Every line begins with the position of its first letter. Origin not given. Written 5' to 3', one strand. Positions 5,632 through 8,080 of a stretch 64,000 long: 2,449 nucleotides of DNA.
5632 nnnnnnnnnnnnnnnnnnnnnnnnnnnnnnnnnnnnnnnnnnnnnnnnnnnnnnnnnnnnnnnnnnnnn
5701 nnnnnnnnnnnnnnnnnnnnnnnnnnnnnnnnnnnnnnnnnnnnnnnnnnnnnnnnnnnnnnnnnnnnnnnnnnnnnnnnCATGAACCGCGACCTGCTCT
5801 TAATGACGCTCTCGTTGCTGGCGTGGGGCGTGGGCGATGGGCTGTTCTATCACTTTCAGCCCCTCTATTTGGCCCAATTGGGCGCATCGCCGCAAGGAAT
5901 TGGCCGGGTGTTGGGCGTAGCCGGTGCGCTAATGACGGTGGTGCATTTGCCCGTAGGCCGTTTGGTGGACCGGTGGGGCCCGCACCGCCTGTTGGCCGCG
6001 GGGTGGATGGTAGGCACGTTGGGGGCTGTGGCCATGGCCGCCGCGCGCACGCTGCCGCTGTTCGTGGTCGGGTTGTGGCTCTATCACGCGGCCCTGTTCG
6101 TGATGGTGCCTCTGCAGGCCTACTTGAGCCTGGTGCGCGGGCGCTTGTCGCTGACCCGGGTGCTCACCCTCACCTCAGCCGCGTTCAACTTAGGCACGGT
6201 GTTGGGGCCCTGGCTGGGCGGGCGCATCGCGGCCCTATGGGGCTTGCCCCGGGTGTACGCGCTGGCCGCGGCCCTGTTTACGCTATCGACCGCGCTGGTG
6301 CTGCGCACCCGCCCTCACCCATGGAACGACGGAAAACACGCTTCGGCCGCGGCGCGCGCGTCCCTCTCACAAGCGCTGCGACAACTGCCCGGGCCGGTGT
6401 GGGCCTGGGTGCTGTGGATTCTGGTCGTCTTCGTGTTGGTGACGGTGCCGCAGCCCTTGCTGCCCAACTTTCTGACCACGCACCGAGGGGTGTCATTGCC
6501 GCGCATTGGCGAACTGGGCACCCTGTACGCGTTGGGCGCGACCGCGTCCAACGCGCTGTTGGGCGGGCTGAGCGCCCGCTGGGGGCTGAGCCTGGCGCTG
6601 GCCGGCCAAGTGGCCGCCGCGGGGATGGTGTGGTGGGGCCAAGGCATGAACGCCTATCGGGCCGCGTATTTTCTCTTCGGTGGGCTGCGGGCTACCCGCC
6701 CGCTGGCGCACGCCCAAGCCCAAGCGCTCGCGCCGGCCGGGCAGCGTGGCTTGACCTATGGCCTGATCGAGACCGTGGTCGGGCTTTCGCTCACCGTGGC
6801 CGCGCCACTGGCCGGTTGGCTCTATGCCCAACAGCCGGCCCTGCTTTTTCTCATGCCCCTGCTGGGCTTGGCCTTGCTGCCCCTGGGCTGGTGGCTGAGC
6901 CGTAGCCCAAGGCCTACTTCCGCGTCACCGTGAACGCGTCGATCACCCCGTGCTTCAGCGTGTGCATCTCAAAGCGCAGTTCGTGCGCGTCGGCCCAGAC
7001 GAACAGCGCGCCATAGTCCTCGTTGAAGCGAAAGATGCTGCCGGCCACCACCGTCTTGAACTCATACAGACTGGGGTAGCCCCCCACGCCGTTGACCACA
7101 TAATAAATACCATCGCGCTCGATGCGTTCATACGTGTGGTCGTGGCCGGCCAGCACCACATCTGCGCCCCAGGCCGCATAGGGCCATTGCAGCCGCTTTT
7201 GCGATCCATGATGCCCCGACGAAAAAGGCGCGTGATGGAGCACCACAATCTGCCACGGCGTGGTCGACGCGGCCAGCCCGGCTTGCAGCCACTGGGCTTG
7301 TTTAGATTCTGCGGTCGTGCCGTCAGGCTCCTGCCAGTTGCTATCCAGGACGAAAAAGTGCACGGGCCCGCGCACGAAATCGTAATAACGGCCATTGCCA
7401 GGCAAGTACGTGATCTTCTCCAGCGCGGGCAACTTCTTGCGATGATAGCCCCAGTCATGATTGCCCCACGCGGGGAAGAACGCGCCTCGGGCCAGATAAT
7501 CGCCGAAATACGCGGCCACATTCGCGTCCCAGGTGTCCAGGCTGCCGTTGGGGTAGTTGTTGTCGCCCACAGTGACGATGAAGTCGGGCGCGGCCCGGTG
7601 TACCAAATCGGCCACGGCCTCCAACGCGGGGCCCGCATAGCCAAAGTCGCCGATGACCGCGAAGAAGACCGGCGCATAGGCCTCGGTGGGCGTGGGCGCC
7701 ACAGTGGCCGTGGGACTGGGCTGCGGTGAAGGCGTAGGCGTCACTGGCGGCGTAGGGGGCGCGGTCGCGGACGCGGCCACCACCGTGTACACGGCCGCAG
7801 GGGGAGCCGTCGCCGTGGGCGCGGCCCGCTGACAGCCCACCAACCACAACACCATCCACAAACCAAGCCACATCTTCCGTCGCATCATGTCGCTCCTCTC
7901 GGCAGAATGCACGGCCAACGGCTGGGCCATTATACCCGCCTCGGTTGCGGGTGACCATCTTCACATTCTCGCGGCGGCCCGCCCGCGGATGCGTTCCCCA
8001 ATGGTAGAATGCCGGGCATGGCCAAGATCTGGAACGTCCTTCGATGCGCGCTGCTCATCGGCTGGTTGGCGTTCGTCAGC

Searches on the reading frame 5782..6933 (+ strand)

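Call 52: search_protein_families(library=pfam, proteins=[window:5782-6933:+], max_evalue=0.00001)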
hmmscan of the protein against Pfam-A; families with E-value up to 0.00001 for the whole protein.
window:5782-6933:+ (383 aa): 1 family
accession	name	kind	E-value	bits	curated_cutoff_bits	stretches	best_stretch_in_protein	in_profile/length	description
PF07690.21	MFS_1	-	5.9e-27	94.9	33.4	2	17-218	10-217/347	Major Facilitator Superfamily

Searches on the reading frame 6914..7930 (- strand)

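Call 52: search_protein_families(library=pfam, proteins=[window:6914-7930:-], max_evalue=0.00001)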
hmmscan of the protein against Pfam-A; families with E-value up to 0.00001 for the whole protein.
window:6914-7930:- (338 aa): 1 family
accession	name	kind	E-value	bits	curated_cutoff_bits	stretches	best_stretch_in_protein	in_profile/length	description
PF00149.33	Metallophos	-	3.6e-15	57.3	21.5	1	90-267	3-191/191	Calcineurin-like phosphoesterase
